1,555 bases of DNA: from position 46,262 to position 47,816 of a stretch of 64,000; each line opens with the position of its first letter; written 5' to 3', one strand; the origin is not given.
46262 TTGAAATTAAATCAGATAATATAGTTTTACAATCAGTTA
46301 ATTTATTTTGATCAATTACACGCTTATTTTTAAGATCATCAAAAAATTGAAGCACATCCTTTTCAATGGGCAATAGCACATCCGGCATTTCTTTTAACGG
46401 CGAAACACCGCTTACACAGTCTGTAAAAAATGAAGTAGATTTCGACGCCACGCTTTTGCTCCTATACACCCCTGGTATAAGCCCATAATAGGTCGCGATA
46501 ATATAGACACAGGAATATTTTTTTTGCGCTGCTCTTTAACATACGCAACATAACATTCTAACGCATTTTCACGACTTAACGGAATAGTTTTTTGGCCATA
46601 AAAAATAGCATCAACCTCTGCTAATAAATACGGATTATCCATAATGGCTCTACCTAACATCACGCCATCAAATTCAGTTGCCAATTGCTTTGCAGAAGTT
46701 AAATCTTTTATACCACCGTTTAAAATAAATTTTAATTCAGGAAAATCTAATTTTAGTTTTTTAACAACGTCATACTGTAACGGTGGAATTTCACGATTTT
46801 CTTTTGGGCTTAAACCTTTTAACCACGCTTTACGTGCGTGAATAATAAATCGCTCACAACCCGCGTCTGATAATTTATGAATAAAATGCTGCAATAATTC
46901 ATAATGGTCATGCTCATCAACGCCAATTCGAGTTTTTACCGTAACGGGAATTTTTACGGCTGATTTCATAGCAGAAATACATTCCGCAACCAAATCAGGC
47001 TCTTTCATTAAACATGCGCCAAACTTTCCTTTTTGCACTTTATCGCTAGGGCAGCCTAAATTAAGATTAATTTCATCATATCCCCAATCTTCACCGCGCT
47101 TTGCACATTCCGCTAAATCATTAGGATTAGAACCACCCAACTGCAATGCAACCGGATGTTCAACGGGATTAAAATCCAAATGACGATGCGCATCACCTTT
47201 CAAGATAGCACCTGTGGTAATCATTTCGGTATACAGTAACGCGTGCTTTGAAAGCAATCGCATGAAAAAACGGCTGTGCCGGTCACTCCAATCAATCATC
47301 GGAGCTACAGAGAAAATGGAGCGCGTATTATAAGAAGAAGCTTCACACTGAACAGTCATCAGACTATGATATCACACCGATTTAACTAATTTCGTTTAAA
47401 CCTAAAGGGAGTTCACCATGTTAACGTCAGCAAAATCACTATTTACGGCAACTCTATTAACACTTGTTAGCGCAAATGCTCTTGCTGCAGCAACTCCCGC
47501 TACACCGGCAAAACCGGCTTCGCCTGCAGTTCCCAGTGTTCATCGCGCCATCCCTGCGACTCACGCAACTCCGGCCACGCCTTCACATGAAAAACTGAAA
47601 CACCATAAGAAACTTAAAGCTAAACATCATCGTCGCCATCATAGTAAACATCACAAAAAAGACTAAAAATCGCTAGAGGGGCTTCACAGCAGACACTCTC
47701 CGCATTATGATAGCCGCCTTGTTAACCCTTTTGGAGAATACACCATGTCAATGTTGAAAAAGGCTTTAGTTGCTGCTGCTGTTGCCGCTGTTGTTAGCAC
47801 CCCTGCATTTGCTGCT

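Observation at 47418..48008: Tandem pair of small secreted proteins with Thr/Ala-rich spacers and His/Lys-rich tails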

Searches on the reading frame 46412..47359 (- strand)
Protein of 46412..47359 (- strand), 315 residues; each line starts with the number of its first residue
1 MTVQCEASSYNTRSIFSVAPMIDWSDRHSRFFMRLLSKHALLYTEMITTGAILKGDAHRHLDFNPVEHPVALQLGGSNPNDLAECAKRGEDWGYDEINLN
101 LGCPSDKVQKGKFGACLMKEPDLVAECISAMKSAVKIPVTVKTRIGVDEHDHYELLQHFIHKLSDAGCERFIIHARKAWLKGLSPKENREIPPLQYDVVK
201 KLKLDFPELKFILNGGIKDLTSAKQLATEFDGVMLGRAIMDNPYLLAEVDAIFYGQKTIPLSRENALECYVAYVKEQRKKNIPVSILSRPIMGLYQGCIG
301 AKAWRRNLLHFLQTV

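Call 10: find_related_loci(query=window:46412-47359:-, collection=genome_contigs, flank=6000)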
Query window:46412-47359:- (315 aa) in genome_contigs; peptide patterns used: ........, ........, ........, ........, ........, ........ (x = any residue, [..] = any of these).
503 stretches matched a pattern; 383 encode a relative of the query (tblastn E <= 1e-3); the best 80 are kept; 80 distinct loci.
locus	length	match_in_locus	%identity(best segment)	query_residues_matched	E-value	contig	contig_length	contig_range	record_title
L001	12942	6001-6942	87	1-314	0e+0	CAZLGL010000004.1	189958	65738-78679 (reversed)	MAG TPA_asm: uncultured Coxiellaceae bacterium isolate SRP262948_co1_87 genome assembly, contig: NODE_66_length_189958_c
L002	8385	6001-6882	58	15-308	9e-125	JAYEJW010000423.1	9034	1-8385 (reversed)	MAG: Pseudomonadota bacterium isolate MAG153 MAG153_423, whole genome shotgun sequence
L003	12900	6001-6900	57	7-308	6e-123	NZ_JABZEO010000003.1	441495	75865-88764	Allochromatium humboldtianum strain DSM 21881 assembly_contig_3, whole genome shotgun sequence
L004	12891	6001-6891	59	11-308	1e-122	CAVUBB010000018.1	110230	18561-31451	MAG: uncultured proteobacterium isolate MFD05684.bin.2.147 genome assembly, contig: contig_76223, whole genome shotgun s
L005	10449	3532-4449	57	3-308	4e-122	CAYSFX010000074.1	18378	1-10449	MAG TPA_asm: uncultured bacterium isolate binchicken_co183_44 genome assembly, contig: NODE_2949_length_18378_cov_22.997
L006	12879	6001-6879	58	16-308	7e-122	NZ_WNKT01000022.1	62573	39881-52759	Allochromatium palmeri strain DSM 15591 NODE_22_length_62573_cov_37.6187, whole genome shotgun sequence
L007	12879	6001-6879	59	16-308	3e-121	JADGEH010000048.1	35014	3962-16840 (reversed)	MAG: Thiotrichales bacterium isolate BB31 NODE_1098_length_35014_cov_5.497895, whole genome shotgun sequence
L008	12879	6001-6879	58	16-308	3e-121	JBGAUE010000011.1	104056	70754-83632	MAG: Chromatiaceae bacterium isolate MAG_AAO_AS.1 AAOAS-1_NODE_11_length_104056_cov_32.438714, whole genome shotgun sequ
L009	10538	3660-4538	59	16-308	4e-121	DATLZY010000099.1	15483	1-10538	MAG TPA_asm: Candidatus Acidiferrales bacterium isolate SMAG_U13311 k141_27074, whole genome shotgun sequence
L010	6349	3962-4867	57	7-308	6e-120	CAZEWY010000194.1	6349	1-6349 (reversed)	MAG TPA_asm: uncultured Cellvibrionaceae bacterium isolate SRP263527_co1_93 genome assembly, contig: NODE_11032_length_6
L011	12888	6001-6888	58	11-306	6e-120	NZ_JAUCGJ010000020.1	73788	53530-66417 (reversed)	Candidatus Venteria ishoeyi isolate HSG18 NODE_20_length_73788, whole genome shotgun sequence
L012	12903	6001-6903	58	7-308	5e-120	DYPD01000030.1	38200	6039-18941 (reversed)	MAG TPA_asm: Thiomargarita sp. isolate SulCav_GS09_5_2_48_36 SulCav_GS09_5_1438_length_38200_cov_18_982986, whole genome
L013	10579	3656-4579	56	2-308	1e-119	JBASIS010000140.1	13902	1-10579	MAG: Chromatiaceae bacterium isolate MFD13489_ilm_asm_bin16 k127_146814, whole genome shotgun sequence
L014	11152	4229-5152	57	2-308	3e-119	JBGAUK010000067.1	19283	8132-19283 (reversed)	MAG: Chromatiaceae bacterium isolate MAG_MBR_AS.5 MBRAS-5_NODE_67_length_19283_cov_15.931480, whole genome shotgun seque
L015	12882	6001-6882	56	18-311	7e-119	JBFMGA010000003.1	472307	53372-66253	MAG: Pseudomonadota bacterium isolate MAG285 MAG285_3, whole genome shotgun sequence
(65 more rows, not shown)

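Call 23: search_protein_families(library=pfam, proteins=[window:46412-47359:-], max_evalue=0.001)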
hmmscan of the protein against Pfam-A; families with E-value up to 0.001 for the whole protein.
window:46412-47359:- (315 aa): 1 family
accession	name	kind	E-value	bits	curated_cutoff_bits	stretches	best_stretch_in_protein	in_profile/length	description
PF01207.24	Dus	-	1.6e-80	271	20.4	1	18-308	2-289/311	Dihydrouridine synthase (Dus)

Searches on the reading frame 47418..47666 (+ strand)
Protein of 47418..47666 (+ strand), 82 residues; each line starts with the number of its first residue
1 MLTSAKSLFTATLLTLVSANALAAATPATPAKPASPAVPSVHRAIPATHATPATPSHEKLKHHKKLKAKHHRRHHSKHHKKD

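Call 3: search_protein_families(library=pfam, proteins=[window:47418-47666:+], max_evalue=10)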
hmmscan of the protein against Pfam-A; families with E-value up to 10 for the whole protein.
window:47418-47666:+ (82 aa): 1 family
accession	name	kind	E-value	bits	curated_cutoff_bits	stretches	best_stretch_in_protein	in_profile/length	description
PF15546.11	DUF4653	-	0.17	12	27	1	19-67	126-174/229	Domain of unknown function (DUF4653)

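Call 4: search_protein_families(library=ncbifam, proteins=[window:47418-47666:+], max_evalue=10)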
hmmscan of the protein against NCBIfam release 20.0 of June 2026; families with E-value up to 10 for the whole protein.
window:47418-47666:+ (82 aa): 3 families
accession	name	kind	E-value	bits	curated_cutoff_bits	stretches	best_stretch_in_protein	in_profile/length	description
NF033636.1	acid_shock_Asr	equivalog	0.026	15.3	50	1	12-81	11-69/119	acid resistance repetitive basic protein Asr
NF003377.0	PRK04452.1-3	subfamily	0.41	9.5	527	1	19-76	365-422/432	acetyl-CoA decarbonylase/synthase complex subunit delta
NF033761.1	gliding_GltJ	equivalog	1.1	8.2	450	1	19-78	449-510/671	adventurous gliding motility protein GltJ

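Call 7: find_homologous_proteins(query=window:47418-47663:+, max_evalue=0.01)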
Query window:47418-47663:+: 18 candidates shared short words with the query, none scored E <= 0.01.

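Call 73: predict_structure(alignment_id=A6)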
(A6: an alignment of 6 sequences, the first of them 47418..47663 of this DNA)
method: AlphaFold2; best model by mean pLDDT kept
length: 82 residues; sequences in the alignment: 6
mean_pLDDT: 59.7   pTM: 0.15
mean pLDDT of the five models: 59.7, 59.1, 53.5, 52.3, 50.3
residues with pLDDT >= 90: 0; 70-90: 11; 50-70: 69; < 50: 2
segments of 3 or more residues with pLDDT < 50: none
pLDDT, mean of each block of 10 residues (from residue 1): 54 55 60 73 66 58 55 59 52
secondary structure, 60 per line:
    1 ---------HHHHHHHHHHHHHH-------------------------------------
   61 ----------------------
elements in order: H10-23

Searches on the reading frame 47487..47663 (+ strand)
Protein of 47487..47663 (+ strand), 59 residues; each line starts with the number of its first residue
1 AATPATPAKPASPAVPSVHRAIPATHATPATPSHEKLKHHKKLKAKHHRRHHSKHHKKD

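Call 82: search_protein_families(library=ncbifam, proteins=[window:47487-47663:+], max_evalue=10)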
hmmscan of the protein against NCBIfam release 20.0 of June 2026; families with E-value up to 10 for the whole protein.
seq(59 aa): 0 families
